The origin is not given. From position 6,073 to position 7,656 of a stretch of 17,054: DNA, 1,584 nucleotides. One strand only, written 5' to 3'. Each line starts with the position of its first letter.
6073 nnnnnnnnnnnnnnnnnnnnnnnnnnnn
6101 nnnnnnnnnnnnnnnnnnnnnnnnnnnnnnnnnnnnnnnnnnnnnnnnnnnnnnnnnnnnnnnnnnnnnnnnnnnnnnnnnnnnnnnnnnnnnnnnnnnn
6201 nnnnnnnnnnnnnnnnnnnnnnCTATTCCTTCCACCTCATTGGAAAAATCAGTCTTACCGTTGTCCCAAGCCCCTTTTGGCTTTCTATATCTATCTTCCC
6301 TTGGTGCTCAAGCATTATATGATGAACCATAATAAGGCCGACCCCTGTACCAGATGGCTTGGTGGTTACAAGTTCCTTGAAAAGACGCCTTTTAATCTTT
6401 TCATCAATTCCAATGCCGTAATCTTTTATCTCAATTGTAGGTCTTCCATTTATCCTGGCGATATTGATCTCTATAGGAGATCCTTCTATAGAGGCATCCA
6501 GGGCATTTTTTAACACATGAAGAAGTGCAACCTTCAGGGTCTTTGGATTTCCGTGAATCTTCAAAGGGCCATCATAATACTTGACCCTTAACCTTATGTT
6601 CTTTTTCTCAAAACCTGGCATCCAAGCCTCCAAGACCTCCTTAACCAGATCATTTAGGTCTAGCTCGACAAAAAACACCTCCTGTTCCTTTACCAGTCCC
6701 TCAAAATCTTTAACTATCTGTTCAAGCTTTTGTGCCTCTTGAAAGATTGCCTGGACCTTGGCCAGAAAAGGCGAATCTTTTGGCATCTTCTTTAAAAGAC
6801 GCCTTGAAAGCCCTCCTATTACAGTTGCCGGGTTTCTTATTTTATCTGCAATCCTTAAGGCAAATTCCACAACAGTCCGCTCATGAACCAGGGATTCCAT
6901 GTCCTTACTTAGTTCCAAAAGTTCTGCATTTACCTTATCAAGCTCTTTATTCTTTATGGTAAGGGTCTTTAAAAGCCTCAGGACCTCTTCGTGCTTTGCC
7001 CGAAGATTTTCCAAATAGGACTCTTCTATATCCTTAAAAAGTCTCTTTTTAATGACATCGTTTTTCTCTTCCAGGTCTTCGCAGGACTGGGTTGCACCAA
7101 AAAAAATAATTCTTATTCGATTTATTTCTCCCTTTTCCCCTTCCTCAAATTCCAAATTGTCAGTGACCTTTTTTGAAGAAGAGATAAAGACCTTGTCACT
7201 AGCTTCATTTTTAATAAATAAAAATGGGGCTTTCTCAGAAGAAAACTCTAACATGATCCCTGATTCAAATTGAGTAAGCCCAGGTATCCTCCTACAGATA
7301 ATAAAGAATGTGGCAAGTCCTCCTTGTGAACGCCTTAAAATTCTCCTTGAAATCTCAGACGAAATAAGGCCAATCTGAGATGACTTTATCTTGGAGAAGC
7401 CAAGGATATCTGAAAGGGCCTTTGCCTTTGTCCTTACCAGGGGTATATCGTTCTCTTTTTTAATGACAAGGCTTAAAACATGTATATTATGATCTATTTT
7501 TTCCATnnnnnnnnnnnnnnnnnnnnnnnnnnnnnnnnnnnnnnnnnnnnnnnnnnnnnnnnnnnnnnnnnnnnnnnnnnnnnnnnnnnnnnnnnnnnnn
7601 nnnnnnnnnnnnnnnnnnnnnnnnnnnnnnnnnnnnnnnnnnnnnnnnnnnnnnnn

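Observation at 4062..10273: Seven-gene stressosome-type operon with no sigma-factor or partner-switch output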

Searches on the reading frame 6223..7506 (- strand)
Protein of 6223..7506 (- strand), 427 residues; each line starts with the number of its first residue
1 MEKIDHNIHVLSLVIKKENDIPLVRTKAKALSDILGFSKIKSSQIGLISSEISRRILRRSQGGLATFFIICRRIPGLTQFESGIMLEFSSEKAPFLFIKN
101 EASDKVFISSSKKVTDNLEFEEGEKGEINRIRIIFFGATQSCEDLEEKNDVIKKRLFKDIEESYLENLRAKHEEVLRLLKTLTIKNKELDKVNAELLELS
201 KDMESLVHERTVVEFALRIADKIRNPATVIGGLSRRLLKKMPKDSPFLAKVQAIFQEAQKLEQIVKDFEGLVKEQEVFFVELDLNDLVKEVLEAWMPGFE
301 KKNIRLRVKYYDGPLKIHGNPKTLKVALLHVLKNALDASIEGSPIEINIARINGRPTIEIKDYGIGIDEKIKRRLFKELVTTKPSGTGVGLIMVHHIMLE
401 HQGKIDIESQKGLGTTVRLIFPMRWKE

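Call 4: search_protein_families(library=pfam, proteins=[window:6223-7506:-], max_evalue=0.01)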
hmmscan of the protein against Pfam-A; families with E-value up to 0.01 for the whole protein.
window:6223-7506:- (427 aa): 5 families
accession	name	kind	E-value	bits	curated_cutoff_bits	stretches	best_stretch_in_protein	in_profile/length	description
PF02518.31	HATPase_c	-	5.1e-19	69.2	26.4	1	320-423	2-109/111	Histidine kinase-, DNA gyrase B-, and HSP90-like ATPase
PF00512.31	HisKA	-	7.8e-05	23.1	26.9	1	214-272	4-61/66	His Kinase A (phospho-acceptor) domain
PF13581.12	HATPase_c_2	-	0.00023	21.6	27.4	1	341-420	52-126/127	Histidine kinase-like ATPase domain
PF14501.12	HATPase_c_5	-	0.00091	19.5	22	0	326-412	8-93/102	GHKL domain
PF13589.12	HATPase_c_3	-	0.0084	16.6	25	0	323-372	2-50/137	Histidine kinase-, DNA gyrase B-, and HSP90-like ATPase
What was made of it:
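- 6223..7506 (-): g5: pseudo-histidine kinase. Degenerate RsbT-like N-domain, long coiled coil, DHp with Asp in place of His, then a CA domain. HATPase_c 69 bits; HisKA 23 bits, below cut-off (call 4).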

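Call 5: search_protein_families(library=ncbifam, proteins=[window:6223-7506:-], max_evalue=0.01)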
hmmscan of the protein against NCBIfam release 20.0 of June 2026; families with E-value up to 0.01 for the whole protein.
window:6223-7506:- (427 aa): 77 families (the best 25 are shown)
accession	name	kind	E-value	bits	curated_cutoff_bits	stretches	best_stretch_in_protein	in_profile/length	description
NF008468.0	PRK11360.1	equivalog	1.6e-36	125.9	646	1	214-425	398-610/616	two-component system sensor histidine kinase AtoS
NF007688.0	PRK10364.1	equivalog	1e-32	113.5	479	1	211-424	239-452/460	two-component system sensor histidine kinase ZraS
NF046044.1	PnpS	equivalog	4.3e-28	98.4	400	1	178-422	136-390/390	two-component system histidine kinase PnpS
NF053867.1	SprKinKinDBac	equivalog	8.6e-28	97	775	1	216-423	290-497/500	sporulation kinase KinD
TIGR02966.1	phoR_proteo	equivalog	1.1e-24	87.1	334.2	1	181-421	82-333/333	phosphate regulon sensor histidine kinase PhoR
TIGR02916.1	PEP_his_kin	equivalog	2e-22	79.6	300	1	254-422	517-679/679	XrtA/PEP-CTERM system histidine kinase PrsK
NF008312.0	PRK11100.1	equivalog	2.1e-22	79.6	356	1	190-423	230-474/477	two-component system sensor histidine kinase CreC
NF010411.0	PRK13837.1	equivalog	5.7e-22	77.5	647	1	211-425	449-677/828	two-component system VirA-like sensor kinase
NF007004.0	PRK09467.1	equivalog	1.5e-17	63.5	415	1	187-424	209-437/440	two-component system sensor histidine kinase EnvZ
NF052574.1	HisKinEspCMyxo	equivalog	1.6e-17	63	1200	1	232-422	441-636/785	serine histidine kinase EspC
NF007007.0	PRK09470.1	equivalog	3.3e-17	62.5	486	1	186-424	221-460/463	envelope stress sensor histidine kinase CpxA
NF006800.0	PRK09303.1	equivalog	1.6e-16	60.2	342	1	177-423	122-377/383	histidine kinase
TIGR01386.1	cztS_silS_copS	subfamily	2.4e-16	59.8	292.55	1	213-422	242-457/457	heavy metal sensor histidine kinase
NF041735.1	hist_kin_RppB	equivalog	4.2e-16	58.8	400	1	220-420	224-436/438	two-component system sensor histidine kinase RppB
NF038348.1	T2SS_HK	subfamily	1e-15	57.2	450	1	249-424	399-574/574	histidine kinase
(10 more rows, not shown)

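Call 24: search_solved_structures(query=A1, max_evalue=0.001, show_alignments=1)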
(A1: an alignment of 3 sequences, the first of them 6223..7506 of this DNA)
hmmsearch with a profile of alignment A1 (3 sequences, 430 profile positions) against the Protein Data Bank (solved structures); distinct sequences matched with E-value up to 0.001: 60.
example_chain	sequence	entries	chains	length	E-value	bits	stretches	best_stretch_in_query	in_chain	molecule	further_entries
3a0r_A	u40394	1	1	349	7.4e-31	110.6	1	212-410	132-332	Sensor protein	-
9jfj_A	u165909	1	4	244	3e-29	105.3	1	214-429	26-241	Sensor histidine kinase ZraS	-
3d36_A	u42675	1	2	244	1.7e-24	89.7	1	211-423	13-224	Sporulation kinase B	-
4jas_A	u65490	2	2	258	1.2e-19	73.7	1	200-422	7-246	Histidine kinase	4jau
7z8n_A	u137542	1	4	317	6.4e-19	71.3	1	157-416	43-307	Histidine kinase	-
3a0t_A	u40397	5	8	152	7.1e-18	67.9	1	279-410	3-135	Sensor protein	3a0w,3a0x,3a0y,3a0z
6azr_A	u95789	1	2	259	1.7e-17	66.6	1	200-422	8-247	Sensor histidine kinase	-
5uht_A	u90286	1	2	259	1.7e-17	66.6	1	200-422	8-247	Sensor histidine kinase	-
2c2a_A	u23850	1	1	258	1.8e-17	66.5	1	200-422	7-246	SENSOR HISTIDINE KINASE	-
3dge_A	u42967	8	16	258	1.8e-17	66.5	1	200-422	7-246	Sensor protein | Histidine kinase | Sensor histidine kinase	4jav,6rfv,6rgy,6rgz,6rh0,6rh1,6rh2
6rh7_A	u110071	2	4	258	2.4e-17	66.1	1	200-422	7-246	Sensor histidine kinase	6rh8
9p6i_A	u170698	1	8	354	5.9e-17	64.8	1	258-424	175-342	histidine kinase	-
4q20_A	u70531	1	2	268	8.6e-15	57.7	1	213-423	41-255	Sensor protein DivL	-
5idj_A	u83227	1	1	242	2e-14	56.5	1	215-423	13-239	Histidine kinase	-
4biz_A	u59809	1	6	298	1.6e-13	53.5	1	220-422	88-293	SENSOR PROTEIN CPXA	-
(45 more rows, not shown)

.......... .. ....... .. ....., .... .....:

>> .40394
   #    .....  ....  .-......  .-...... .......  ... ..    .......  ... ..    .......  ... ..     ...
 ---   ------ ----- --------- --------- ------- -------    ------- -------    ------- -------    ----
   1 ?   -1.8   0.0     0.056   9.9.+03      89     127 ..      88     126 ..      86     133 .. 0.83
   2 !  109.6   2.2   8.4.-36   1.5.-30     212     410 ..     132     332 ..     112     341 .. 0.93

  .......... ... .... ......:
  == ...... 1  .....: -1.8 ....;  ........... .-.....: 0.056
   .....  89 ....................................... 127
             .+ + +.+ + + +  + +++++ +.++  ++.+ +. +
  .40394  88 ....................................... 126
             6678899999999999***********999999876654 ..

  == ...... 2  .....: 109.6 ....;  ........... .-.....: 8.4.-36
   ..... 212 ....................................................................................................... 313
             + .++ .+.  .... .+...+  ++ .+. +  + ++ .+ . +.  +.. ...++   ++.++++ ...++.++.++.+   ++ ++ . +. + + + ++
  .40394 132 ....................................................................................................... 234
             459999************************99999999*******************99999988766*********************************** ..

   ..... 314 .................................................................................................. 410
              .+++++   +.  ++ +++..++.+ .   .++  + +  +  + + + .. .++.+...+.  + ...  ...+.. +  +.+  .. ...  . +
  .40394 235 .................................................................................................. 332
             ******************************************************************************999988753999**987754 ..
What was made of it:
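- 6223..7506 (-): Aligns to ThkA 'vaHEIRNP' as 'iaDKIRNP' (call 24).
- On Two-component sensor histidine kinase (HisKA type): Asp at the position aligned to the His of ThkA (call 24).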

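Call 62: find_related_loci(query=A5, collection=metagenome_contigs, flank=8000)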
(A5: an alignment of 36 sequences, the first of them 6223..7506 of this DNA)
Query A5 (427 aa) in metagenome_contigs; peptide patterns used: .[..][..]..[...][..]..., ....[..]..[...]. (x = any residue, [..] = any of these).
79 stretches matched a pattern; 54 encode a relative of the query (tblastn E <= 1e-3); 54 distinct loci.
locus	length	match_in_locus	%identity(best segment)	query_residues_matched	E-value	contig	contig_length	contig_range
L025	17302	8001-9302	58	1-427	1e-161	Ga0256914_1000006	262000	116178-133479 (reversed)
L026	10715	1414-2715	58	1-427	3e-159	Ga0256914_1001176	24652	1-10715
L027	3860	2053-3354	58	1-427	3e-163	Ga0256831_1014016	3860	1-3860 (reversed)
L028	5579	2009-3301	58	1-427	7e-158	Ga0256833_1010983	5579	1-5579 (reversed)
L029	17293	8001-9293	57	1-427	9e-155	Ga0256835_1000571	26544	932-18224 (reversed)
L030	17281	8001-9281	56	1-427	8e-154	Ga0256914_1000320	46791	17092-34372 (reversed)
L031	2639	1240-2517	54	1-427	2e-154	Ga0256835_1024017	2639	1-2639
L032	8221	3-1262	57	14-427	1e-145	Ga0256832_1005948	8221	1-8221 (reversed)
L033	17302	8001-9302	57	1-427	7e-158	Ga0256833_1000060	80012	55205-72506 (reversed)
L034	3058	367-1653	42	2-427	2e-110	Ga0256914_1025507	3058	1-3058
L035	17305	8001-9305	43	3-427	9e-105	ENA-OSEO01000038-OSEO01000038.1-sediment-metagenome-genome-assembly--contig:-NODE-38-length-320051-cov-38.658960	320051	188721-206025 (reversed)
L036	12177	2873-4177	42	8-427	8e-102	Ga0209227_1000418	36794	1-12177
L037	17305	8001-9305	42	8-427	1e-101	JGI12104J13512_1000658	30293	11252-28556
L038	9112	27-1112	44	82-427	1e-88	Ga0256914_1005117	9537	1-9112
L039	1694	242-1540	40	1-427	3e-92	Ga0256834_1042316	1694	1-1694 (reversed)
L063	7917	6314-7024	39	189-427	2e-48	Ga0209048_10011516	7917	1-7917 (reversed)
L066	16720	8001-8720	37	186-427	1e-45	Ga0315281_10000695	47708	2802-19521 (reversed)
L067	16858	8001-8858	36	144-427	3e-45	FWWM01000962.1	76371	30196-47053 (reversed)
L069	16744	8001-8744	35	178-427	3e-44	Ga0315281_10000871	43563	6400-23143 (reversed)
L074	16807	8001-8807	35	168-425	1e-40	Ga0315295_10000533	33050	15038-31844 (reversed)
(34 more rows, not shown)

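Call 66: search_protein_families(library=pfam, proteins=[L035:9680-10696:+, L035:9899-10834:-, L035:312-1742:+, L035:1723-3336:+, L066:7164-8723:+, L067:7737-8867:+, L067:4981-7740:+, L069:7080-8777:+, L074:5790-8810:+, L063:5486-7042:+], max_evalue=0.001)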
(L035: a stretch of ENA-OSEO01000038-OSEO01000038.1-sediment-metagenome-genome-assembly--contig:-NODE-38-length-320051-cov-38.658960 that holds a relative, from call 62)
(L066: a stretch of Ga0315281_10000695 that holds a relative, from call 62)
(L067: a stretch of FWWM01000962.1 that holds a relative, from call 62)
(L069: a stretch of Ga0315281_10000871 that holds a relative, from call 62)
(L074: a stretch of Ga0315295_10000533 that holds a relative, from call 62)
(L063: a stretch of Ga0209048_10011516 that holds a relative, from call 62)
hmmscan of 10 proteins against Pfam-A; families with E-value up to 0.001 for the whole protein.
L035:9680-10696:+ (338 aa): 0 families

L035:9899-10834:- (311 aa): 2 families
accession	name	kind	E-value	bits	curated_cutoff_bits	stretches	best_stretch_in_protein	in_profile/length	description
PF14522.11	Cytochrome_C7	-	6.4e-08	32.8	24.8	0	150-225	11-63/67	Cytochrome c7 and related cytochrome c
PF22113.1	Mtrc-MtrF_II-IV_dom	-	3.1e-05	24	30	0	102-252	23-167/176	Outer membrane cytochrome MtrC/MtrF-like, domains II/IV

L035:312-1742:+ (476 aa): 8 families
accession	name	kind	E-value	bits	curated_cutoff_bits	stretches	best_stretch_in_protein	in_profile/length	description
PF00158.32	Sigma54_activat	-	6.6e-72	241.1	20.2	1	161-326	2-167/168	Sigma-54 interaction domain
PF00072.30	Response_reg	-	2.7e-33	114.9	30.2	1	24-133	1-110/111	Response regulator receiver domain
PF25601.1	AAA_lid_14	-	1e-24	86.6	27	1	332-412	1-81/87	AAA+ ATPase lid domain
PF14532.12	Sigma54_activ_2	-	1.5e-21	77.5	25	1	161-331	1-138/138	Sigma-54 interaction domain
PF02954.25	HTH_8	-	2.3e-13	50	22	1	434-473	2-41/42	Bacterial regulatory protein, Fis family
PF07728.20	AAA_5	-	9.3e-09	35.8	22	1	184-310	2-132/139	AAA domain (dynein-related subfamily)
PF00004.35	AAA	-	2.6e-06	28.4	21.2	1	184-318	1-128/131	ATPase family associated with various cellular activities (AAA)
PF13401.12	AAA_22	-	0.00019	22.2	27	0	180-217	4-41/130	AAA domain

L035:1723-3336:+ (537 aa): 7 families
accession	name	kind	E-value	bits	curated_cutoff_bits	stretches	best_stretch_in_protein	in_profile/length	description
PF02518.31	HATPase_c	-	1.2e-30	106.6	26.4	1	426-530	2-109/111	Histidine kinase-, DNA gyrase B-, and HSP90-like ATPase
PF00512.31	HisKA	-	4.2e-15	56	26.9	1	319-382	2-64/66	His Kinase A (phospho-acceptor) domain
PF08448.16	PAS_4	-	3.5e-13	50.2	23.1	1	202-303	2-108/110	PAS fold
PF25323.1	6TM_PilS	-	1.5e-11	44.8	27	1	7-180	4-186/189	PilS-like transmembrane domain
PF13426.13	PAS_9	-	8e-08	32.9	27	1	207-301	3-102/103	PAS domain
PF00989.32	PAS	-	6.7e-06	26.5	22.6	1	198-300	4-113/113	PAS fold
PF13581.12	HATPase_c_2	-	2.1e-05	25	27.4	1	448-527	52-126/127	Histidine kinase-like ATPase domain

L066:7164-8723:+ (520 aa): 4 families
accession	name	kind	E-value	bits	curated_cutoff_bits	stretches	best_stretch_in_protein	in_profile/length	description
PF11845.13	Tll0287-like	-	8.4e-27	94.8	24.1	1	69-235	2-144/144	Tll0287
PF02518.31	HATPase_c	-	2.9e-25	89.3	26.4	1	415-515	4-109/111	Histidine kinase-, DNA gyrase B-, and HSP90-like ATPase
PF13581.12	HATPase_c_2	-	3.2e-05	24.4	27.4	1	417-511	32-125/127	Histidine kinase-like ATPase domain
PF13589.12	HATPase_c_3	-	0.00093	19.7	25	0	418-475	4-60/137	Histidine kinase-, DNA gyrase B-, and HSP90-like ATPase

L067:7737-8867:+ (377 aa): 6 families
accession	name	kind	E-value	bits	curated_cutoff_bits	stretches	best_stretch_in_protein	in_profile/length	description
PF00072.30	Response_reg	-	5.2e-34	117.2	30.2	1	9-118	1-110/111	Response regulator receiver domain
PF02518.31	HATPase_c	-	1.5e-22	80.6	26.4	1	272-370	6-109/111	Histidine kinase-, DNA gyrase B-, and HSP90-like ATPase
PF00512.31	HisKA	-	8.3e-08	32.6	26.9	1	168-221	9-62/66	His Kinase A (phospho-acceptor) domain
PF13589.12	HATPase_c_3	-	0.00012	22.6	25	1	274-348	5-87/137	Histidine kinase-, DNA gyrase B-, and HSP90-like ATPase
PF14501.12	HATPase_c_5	-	0.00023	21.4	22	1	273-356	7-90/102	GHKL domain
PF03709.21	OKR_DC_1_N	-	0.00042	21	29.3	0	26-123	13-109/111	Orn/Lys/Arg decarboxylase, N-terminal domain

L067:4981-7740:+ (920 aa): 10 families
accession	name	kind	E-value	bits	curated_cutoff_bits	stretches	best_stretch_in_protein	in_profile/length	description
PF02518.31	HATPase_c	-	3.8e-25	88.9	26.4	1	659-779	2-109/111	Histidine kinase-, DNA gyrase B-, and HSP90-like ATPase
PF00072.30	Response_reg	-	4.2e-20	72.4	30.2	1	803-915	1-111/111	Response regulator receiver domain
PF13426.13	PAS_9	-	3.6e-18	66.2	27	1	433-534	2-102/103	PAS domain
PF00512.31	HisKA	-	7.6e-11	42.4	26.9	1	553-615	3-64/66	His Kinase A (phospho-acceptor) domain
PF00989.32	PAS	-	4e-09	36.9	22.6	1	427-533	6-113/113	PAS fold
PF08448.16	PAS_4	-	3.4e-08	34.1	23.1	1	431-538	4-110/110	PAS fold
PF08447.18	PAS_3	-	1.2e-07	32.4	25.6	1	445-529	2-88/89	PAS fold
PF13185.12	GAF_2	-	2.1e-07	31.7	28.6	1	273-412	2-135/136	GAF domain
PF13188.13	PAS_8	-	8.4e-07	29.1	21.8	1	425-476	4-55/65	PAS domain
PF13492.12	GAF_3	-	0.00067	20.5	27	0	296-412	20-127/129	GAF domain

L069:7080-8777:+ (566 aa): 4 families
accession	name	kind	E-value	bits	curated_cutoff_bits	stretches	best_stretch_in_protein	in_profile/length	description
PF11845.13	Tll0287-like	-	3.3e-33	115.6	24.1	1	105-271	2-144/144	Tll0287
PF02518.31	HATPase_c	-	1.7e-21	77.1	26.4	1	451-551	4-109/111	Histidine kinase-, DNA gyrase B-, and HSP90-like ATPase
PF00512.31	HisKA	-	1.1e-05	25.9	26.9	1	349-402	9-62/66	His Kinase A (phospho-acceptor) domain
PF13581.12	HATPase_c_2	-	0.0009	19.7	27.4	0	452-547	31-125/127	Histidine kinase-like ATPase domain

L074:5790-8810:+ (1007 aa): 7 families
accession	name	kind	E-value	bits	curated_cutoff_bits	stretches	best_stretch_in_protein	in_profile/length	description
PF02518.31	HATPase_c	-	9.1e-24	84.5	26.4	1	902-1004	3-109/111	Histidine kinase-, DNA gyrase B-, and HSP90-like ATPase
PF13426.13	PAS_9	-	9.8e-17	61.6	27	1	672-773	2-102/103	PAS domain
PF00989.32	PAS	-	4.8e-11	43.1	22.6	1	662-772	2-113/113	PAS fold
PF08448.16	PAS_4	-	2.1e-06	28.3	23.1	1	667-777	1-110/110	PAS fold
PF08447.18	PAS_3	-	4.3e-06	27.3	25.6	1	685-768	3-88/89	PAS fold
PF13188.13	PAS_8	-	6.6e-06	26.3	21.8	1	662-719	2-59/65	PAS domain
PF00474.23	SSF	-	8.1e-06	25.4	22.8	1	37-176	5-139/406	Sodium:solute symporter family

L063:5486-7042:+ (519 aa): 4 families
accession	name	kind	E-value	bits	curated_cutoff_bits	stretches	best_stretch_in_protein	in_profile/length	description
PF11845.13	Tll0287-like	-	1.2e-31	110.5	24.1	1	62-229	1-144/144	Tll0287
PF02518.31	HATPase_c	-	6.5e-23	81.7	26.4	1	409-509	4-109/111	Histidine kinase-, DNA gyrase B-, and HSP90-like ATPase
PF13589.12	HATPase_c_3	-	1.1e-05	25.9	25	1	413-467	5-58/137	Histidine kinase-, DNA gyrase B-, and HSP90-like ATPase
PF00512.31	HisKA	-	0.0005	20.5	26.9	0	307-360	9-62/66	His Kinase A (phospho-acceptor) domain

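Call 77: predict_structure(alignment_id=A5)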
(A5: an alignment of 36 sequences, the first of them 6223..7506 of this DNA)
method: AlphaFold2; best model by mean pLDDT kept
length: 427 residues; sequences in the alignment: 36
mean_pLDDT: 80.3   pTM: 0.48
mean pLDDT of the five models: 80.3, 79.6, 78.7, 77.2, 76.0
residues with pLDDT >= 90: 84; 70-90: 265; 50-70: 69; < 50: 9
segments of 3 or more residues with pLDDT < 50: 379-382, 384-386
pLDDT, mean of each block of 10 residues (from residue 1): 74 88 92 92 93 87 90 80 91 62 80 88 70 90 83 76 74 78 75 66 65 63 77 84 83 84 76 67 90 83 87 88 86 84 90 92 79 61 51 80 87 87 81
secondary structure, 60 per line:
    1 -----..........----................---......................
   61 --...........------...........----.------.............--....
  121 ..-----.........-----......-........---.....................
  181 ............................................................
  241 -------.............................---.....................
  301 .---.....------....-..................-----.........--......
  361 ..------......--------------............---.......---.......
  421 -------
elements in order: E6-15 H20-35 H39-60 E63-73 E80-90 H102-114 E117-122 E128-136 H142-147 H149-156 H160-240 H248-276 E280-283 H284-301 E305-309 E316-319 H321-338 E344-352 E355-362 H369-374 H389-400 E404-410 E414-420
